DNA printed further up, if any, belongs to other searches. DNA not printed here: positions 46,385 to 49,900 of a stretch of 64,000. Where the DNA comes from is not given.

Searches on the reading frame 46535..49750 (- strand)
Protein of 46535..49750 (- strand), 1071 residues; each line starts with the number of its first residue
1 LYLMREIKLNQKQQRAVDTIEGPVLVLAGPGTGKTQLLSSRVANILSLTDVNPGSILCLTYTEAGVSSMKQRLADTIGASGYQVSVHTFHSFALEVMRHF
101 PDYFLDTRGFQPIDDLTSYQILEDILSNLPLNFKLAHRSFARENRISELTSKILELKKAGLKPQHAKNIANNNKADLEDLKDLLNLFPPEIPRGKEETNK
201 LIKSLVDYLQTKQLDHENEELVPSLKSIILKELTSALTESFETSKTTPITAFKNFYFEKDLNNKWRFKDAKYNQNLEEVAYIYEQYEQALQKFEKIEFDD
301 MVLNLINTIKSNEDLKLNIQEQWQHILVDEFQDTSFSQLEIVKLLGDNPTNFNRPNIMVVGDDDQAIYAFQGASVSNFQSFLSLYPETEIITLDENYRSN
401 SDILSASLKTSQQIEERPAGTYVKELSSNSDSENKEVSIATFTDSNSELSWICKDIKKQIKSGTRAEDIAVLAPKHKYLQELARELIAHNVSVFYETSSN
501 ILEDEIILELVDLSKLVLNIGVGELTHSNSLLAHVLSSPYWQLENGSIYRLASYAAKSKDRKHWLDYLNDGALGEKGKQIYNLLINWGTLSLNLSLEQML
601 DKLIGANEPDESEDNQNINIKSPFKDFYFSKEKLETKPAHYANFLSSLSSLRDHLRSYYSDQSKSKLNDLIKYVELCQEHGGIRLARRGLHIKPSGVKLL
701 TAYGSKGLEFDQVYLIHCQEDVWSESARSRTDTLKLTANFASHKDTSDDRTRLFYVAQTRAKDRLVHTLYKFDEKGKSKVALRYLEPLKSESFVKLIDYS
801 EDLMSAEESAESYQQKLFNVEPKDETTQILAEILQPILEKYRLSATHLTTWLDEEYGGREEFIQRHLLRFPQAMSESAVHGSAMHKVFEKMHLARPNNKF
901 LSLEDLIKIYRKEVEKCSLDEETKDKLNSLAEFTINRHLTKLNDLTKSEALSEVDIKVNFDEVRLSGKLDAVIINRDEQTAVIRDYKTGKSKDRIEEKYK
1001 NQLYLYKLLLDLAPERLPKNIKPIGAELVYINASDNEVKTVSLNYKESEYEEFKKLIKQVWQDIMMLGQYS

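Call 13: search_protein_families(library=pfam, proteins=[window:46535-49750:-], max_evalue=0.001)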
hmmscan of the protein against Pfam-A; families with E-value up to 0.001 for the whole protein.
window:46535-49750:- (1071 aa): 5 families
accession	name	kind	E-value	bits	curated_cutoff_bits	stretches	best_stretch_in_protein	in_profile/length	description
PF00580.27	UvrD-helicase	-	1.9e-57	195.4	23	2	218-383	129-268/271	UvrD/REP helicase N-terminal domain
PF13361.12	UvrD_C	-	8.2e-29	101.5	25.6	1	391-769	1-347/350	UvrD-like helicase C-terminal domain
PF12705.13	PDDEXK_1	-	5.4e-20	72.8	22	1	865-1064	20-224/247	PD-(D/E)XK nuclease superfamily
PF13245.12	AAA_19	-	1e-17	65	25.1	1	13-370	1-133/134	AAA domain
PF13538.12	UvrD_C_2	-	0.00026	21.2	27.4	0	746-766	30-50/52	UvrD-like helicase C-terminal domain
